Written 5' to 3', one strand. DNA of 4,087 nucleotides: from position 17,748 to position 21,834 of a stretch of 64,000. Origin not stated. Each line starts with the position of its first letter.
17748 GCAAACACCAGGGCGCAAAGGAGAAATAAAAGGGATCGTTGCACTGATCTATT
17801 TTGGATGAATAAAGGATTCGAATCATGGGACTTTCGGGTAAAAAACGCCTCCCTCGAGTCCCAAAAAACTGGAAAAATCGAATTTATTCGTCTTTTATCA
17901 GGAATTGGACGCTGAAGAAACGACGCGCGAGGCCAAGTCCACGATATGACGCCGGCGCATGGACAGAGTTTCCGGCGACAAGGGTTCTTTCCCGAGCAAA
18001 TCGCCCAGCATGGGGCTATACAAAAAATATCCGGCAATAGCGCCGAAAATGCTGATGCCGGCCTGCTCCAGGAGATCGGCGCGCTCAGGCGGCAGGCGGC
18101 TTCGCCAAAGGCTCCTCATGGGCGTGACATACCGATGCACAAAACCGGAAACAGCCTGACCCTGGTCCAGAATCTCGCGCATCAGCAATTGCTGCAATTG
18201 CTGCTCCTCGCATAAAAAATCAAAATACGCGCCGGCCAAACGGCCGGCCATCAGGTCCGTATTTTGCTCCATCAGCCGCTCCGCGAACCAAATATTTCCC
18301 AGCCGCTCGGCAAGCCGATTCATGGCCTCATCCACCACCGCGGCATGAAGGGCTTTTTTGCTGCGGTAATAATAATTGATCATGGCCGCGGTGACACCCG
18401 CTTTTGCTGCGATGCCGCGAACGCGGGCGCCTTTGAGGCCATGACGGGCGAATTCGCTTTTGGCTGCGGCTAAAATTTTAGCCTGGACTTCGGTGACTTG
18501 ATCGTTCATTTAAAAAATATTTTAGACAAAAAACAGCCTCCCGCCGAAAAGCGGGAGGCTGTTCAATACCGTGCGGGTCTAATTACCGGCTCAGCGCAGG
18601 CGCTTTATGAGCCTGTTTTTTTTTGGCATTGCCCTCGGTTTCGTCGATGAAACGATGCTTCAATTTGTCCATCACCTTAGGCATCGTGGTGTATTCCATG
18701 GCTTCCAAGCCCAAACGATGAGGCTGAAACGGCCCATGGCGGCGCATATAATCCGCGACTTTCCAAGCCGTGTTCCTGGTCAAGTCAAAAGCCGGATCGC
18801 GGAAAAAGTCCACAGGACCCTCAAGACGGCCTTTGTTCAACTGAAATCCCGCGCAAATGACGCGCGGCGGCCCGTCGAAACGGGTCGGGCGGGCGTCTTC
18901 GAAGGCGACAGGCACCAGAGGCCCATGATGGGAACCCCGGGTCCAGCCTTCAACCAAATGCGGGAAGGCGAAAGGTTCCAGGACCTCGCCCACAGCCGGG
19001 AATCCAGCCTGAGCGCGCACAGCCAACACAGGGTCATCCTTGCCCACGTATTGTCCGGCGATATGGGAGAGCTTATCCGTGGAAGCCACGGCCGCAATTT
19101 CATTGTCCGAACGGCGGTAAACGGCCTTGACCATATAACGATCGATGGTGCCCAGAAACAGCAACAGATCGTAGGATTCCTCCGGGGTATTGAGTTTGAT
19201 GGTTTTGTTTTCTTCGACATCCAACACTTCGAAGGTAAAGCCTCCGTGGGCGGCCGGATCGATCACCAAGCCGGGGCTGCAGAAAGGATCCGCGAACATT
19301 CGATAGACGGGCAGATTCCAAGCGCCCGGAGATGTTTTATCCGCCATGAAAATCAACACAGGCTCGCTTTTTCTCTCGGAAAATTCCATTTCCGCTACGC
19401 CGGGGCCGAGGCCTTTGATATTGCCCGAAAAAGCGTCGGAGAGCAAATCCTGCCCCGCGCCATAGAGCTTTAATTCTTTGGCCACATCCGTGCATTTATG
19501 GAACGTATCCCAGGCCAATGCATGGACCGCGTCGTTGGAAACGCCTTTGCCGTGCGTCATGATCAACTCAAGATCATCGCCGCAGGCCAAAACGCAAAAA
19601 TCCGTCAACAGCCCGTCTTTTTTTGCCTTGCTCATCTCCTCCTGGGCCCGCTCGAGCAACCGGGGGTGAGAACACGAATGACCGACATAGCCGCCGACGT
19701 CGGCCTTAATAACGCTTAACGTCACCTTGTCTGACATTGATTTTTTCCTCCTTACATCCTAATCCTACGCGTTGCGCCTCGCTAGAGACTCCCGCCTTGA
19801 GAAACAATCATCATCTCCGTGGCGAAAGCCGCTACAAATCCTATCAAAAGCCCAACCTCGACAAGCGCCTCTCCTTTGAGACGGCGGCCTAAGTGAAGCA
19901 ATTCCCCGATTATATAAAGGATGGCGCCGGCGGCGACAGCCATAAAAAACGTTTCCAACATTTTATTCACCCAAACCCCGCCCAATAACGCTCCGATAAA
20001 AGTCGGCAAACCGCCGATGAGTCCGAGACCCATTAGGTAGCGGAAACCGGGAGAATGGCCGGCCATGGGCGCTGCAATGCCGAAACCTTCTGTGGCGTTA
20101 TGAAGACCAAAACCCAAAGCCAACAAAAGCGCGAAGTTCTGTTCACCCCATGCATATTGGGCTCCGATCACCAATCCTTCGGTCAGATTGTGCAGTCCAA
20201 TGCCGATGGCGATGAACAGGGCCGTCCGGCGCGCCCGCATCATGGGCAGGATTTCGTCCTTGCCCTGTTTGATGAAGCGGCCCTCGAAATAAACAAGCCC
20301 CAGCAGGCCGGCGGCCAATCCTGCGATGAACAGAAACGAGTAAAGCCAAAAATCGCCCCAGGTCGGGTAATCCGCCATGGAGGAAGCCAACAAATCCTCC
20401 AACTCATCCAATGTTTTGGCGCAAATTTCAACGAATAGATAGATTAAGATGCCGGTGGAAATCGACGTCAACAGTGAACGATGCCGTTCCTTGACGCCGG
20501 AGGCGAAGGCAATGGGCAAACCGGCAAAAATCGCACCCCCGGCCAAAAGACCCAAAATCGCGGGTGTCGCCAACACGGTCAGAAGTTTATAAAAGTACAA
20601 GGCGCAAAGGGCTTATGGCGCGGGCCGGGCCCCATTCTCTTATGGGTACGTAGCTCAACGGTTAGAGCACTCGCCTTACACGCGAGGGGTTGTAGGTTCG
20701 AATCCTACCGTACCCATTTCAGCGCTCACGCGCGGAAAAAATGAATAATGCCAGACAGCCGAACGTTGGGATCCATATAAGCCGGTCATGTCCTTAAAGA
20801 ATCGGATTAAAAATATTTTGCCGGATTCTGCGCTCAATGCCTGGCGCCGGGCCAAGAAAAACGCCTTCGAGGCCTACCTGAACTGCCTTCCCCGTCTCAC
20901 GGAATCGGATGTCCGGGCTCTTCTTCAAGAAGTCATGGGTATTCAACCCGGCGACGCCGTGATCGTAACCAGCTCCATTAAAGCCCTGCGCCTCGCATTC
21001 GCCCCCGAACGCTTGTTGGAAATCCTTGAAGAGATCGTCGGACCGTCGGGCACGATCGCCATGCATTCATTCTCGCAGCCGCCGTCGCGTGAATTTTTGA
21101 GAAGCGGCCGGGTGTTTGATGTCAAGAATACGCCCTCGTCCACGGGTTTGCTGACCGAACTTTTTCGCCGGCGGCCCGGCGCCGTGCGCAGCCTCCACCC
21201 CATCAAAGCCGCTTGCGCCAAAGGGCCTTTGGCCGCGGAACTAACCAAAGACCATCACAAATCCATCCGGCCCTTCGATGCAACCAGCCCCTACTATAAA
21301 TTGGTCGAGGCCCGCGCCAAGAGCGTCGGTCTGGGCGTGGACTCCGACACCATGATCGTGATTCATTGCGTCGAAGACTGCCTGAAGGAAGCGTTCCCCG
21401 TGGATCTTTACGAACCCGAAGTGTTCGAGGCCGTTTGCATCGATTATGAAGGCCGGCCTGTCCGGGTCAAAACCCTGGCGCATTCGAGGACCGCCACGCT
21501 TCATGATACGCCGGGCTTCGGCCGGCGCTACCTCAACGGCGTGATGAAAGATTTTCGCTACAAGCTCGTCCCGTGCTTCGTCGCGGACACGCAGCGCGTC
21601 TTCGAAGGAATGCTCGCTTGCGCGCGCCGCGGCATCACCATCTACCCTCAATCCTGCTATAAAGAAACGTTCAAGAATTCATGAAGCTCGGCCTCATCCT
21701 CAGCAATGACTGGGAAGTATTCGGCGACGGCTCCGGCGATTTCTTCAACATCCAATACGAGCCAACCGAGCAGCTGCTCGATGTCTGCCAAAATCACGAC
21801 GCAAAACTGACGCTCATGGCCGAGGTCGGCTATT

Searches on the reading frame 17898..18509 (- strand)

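Call 58: search_protein_families(library=pfam, proteins=[window:17898-18509:-], max_evalue=0.00001)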
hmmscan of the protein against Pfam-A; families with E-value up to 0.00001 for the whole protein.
window:17898-18509:- (203 aa): 1 family
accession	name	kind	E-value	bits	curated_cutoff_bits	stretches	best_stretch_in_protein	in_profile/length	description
PF00440.29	TetR_N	-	4.6e-10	39.6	24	1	12-58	1-47/47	Bacterial regulatory proteins, tetR family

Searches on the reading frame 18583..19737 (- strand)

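Call 58: search_protein_families(library=pfam, proteins=[window:18583-19737:-], max_evalue=0.00001)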
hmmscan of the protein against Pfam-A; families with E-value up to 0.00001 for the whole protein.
window:18583-19737:- (384 aa): 1 family
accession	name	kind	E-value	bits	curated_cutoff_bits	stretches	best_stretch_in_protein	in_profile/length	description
PF01950.21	FBPase_3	-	1.2e-180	600.8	25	1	4-363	1-360/361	Fructose-1,6-bisphosphatase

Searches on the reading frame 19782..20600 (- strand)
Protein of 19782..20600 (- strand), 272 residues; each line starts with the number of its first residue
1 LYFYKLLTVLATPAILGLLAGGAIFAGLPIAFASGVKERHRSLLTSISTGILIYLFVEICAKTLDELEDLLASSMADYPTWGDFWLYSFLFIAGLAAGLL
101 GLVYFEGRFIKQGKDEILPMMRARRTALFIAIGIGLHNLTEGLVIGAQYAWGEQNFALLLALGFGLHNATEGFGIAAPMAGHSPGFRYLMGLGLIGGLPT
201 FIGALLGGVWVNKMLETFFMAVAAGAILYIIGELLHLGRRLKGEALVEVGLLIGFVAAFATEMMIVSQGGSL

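Call 58: search_protein_families(library=pfam, proteins=[window:19782-20600:-], max_evalue=0.00001)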
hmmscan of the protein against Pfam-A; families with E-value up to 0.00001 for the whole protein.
window:19782-20600:- (272 aa): 1 family
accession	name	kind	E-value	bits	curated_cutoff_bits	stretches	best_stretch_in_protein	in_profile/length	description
PF02535.28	Zip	-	4.9e-10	39.6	35.1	1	114-230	165-285/323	ZIP Zinc transporter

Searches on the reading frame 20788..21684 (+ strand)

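Call 58: search_protein_families(library=pfam, proteins=[window:20788-21684:+], max_evalue=0.00001)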
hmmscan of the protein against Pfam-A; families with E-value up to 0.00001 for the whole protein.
window:20788-21684:+ (298 aa): 1 family
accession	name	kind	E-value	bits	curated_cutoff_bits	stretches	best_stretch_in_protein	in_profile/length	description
PF02522.19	Antibiotic_NAT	-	9.9e-34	117.3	25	1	59-273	1-225/232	Aminoglycoside 3-N-acetyltransferase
